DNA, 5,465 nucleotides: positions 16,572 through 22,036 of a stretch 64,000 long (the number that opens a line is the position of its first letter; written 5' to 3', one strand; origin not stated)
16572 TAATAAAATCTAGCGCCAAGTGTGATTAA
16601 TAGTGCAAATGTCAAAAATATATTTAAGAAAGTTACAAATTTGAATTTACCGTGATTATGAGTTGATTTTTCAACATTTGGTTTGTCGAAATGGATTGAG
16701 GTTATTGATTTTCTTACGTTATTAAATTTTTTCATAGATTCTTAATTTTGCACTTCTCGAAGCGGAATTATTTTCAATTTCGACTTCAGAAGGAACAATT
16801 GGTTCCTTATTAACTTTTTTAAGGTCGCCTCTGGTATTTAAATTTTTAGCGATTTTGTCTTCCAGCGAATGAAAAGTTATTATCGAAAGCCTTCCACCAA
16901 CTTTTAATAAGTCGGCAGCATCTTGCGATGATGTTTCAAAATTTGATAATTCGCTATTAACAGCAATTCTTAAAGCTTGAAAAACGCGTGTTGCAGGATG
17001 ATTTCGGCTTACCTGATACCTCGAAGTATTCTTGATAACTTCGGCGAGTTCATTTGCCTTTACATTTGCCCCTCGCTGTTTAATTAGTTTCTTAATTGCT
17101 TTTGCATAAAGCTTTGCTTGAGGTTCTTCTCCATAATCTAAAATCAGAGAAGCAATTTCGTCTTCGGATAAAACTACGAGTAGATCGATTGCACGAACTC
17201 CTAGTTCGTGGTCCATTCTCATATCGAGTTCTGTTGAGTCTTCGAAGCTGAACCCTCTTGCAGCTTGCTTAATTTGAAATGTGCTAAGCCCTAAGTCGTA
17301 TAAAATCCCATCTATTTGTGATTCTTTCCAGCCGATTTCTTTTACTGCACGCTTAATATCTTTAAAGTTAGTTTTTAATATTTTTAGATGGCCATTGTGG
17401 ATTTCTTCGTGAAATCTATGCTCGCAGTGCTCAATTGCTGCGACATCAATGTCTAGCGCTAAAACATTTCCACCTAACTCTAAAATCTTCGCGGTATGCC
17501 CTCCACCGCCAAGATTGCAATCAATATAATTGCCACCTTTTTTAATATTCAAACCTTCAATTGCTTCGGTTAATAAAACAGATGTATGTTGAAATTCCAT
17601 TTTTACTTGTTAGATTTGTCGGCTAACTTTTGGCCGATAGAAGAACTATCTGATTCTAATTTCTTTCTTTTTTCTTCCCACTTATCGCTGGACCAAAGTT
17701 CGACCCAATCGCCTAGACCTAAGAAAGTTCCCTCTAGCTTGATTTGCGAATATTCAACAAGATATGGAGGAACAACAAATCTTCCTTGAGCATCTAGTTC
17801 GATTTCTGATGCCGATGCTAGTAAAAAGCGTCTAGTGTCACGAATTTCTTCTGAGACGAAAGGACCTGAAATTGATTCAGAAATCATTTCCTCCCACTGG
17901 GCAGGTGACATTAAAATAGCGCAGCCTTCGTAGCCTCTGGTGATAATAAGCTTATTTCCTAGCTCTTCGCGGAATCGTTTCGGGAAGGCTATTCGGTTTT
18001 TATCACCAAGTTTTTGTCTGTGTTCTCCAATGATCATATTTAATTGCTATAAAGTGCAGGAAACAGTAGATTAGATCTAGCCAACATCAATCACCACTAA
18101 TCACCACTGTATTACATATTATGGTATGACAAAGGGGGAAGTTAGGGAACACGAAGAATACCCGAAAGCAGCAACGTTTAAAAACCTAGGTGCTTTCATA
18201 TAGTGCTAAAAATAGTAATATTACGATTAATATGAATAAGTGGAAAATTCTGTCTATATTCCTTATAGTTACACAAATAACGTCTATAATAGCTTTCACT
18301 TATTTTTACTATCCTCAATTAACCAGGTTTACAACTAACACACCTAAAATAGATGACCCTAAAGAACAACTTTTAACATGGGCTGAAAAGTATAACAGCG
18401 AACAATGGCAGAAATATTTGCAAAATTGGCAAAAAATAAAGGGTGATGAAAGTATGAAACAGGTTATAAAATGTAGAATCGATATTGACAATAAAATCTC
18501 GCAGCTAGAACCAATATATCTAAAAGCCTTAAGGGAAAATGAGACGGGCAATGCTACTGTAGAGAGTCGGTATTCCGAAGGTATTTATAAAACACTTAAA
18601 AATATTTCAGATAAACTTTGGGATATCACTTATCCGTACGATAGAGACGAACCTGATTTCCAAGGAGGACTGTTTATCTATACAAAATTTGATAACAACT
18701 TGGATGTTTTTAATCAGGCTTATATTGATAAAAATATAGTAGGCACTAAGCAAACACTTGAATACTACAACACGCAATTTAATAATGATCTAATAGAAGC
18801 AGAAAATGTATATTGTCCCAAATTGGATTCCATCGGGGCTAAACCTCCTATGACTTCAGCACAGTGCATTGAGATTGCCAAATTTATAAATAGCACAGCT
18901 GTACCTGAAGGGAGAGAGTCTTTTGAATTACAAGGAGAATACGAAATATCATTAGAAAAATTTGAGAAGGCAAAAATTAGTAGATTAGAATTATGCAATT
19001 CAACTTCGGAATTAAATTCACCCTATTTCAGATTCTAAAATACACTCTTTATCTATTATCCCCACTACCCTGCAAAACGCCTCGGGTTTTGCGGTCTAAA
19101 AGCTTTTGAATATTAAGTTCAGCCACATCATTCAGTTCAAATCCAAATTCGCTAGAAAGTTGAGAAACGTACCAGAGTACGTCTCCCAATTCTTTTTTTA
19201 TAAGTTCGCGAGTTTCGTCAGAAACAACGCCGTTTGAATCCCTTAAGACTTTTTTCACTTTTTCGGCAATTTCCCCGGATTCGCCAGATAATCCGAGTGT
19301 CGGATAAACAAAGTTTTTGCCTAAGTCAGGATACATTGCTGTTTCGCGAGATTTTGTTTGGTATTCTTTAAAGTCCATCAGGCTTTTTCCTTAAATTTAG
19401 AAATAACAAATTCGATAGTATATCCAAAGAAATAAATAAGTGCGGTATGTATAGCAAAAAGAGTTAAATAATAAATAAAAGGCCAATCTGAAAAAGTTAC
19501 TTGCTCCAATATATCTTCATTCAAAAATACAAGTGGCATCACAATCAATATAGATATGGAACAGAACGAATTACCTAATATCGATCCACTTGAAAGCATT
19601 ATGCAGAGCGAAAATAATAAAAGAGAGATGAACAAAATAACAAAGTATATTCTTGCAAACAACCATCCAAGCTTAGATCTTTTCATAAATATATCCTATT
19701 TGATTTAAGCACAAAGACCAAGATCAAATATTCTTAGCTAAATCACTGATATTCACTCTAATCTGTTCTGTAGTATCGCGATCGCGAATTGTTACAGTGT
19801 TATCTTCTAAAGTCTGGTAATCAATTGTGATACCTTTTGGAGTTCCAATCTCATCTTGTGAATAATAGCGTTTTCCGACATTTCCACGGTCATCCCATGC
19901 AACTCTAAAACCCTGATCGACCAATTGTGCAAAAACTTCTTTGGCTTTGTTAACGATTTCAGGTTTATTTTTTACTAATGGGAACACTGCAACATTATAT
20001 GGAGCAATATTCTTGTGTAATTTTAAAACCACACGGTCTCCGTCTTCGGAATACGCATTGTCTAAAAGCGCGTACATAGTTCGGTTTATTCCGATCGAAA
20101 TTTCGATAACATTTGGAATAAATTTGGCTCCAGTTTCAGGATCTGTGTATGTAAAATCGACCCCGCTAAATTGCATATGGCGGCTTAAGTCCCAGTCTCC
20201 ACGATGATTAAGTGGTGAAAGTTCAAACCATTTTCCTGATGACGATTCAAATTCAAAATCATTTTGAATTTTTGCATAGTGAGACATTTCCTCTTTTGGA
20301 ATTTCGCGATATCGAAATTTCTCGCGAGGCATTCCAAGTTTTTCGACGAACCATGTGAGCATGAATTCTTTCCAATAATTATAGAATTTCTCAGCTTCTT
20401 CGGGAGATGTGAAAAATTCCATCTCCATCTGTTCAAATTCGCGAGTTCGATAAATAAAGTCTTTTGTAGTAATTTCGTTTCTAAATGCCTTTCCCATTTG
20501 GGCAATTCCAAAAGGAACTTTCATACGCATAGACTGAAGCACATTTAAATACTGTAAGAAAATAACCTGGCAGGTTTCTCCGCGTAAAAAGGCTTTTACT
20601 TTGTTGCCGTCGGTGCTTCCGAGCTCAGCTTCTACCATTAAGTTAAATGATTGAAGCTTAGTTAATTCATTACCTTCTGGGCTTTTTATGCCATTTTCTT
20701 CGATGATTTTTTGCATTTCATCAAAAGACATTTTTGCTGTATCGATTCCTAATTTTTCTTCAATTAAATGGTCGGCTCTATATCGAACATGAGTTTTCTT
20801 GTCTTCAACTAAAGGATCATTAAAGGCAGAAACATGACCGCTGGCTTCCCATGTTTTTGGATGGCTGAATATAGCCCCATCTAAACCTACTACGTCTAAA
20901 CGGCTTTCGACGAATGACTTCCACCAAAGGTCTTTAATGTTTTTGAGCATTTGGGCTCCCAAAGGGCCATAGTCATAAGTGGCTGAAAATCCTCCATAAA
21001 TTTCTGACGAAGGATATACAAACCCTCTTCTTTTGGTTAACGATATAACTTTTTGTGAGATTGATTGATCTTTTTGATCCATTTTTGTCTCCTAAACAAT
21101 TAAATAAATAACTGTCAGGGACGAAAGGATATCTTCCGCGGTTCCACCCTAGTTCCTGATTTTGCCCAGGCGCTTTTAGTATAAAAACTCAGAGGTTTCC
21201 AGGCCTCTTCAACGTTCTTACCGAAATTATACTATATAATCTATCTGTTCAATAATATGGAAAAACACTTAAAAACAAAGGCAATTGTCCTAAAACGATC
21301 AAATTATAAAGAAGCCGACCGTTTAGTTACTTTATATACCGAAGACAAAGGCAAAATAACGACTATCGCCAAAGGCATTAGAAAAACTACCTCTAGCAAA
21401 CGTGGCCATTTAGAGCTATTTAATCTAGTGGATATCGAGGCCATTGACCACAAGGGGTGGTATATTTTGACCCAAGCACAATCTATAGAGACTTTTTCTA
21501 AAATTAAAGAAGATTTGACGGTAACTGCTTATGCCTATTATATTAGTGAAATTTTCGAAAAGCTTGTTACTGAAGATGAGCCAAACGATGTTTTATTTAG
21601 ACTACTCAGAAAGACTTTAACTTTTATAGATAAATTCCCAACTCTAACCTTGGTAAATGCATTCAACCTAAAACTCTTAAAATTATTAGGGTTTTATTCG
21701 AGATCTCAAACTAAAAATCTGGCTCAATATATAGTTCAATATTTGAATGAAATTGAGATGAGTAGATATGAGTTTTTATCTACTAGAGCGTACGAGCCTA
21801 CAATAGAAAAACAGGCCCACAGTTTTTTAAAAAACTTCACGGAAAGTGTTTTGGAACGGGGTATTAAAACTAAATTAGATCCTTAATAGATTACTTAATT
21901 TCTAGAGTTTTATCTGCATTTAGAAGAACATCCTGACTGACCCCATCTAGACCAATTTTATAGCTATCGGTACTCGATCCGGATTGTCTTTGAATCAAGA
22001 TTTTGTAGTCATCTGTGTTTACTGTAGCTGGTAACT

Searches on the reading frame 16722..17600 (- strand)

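Call 77: search_protein_families(library=pfam, proteins=[window:16722-17600:-], max_evalue=0.001)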
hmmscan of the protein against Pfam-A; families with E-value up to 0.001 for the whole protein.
window:16722-17600:- (292 aa): 1 family
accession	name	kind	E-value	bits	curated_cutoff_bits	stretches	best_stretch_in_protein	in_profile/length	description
PF01795.25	Methyltransf_5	-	1.4e-82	278.1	27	1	2-292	1-309/309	MraW methylase family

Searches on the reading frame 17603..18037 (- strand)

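Call 77: search_protein_families(library=pfam, proteins=[window:17603-18037:-], max_evalue=0.001)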
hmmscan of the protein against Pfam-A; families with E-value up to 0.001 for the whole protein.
window:17603-18037:- (144 aa): 1 family
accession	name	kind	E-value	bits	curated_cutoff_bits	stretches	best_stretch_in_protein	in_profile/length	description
PF02381.23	MraZ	-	6.4e-21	74.6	23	2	1-70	1-71/72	MraZ protein, putative antitoxin-like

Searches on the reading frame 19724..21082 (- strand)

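Call 29: search_protein_families(library=pfam, proteins=[window:19724-21082:-], max_evalue=0.001)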
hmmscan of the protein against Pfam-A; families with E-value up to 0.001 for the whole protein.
window:19724-21082:- (452 aa): 2 families
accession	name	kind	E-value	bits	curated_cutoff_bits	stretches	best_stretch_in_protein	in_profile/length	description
PF03129.25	HGTP_anticodon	-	7.5e-21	74.5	21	1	364-451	2-90/94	Anticodon binding domain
PF00587.30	tRNA-synt_2b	-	5.9e-13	49.7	29.3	1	160-342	7-178/179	tRNA synthetase class II core domain (G, H, P, S and T)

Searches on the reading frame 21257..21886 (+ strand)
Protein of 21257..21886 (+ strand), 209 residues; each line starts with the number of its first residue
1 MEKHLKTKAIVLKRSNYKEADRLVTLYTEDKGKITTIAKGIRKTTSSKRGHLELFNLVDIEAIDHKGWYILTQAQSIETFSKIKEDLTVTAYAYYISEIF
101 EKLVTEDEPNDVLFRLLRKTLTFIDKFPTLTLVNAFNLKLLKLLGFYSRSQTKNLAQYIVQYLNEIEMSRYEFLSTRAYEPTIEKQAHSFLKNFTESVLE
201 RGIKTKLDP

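Call 29: search_protein_families(library=pfam, proteins=[window:21257-21886:+], max_evalue=0.001)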
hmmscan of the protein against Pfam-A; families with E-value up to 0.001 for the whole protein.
window:21257-21886:+ (209 aa): 2 families
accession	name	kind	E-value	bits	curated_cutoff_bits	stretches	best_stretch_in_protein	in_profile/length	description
PF11967.14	RecO_N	-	1.3e-21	76.8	27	1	4-80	3-80/80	Recombination protein O N terminal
PF02565.21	RecO_C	-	4.2e-13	49.8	22.1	1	85-147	2-65/157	Recombination protein O C terminal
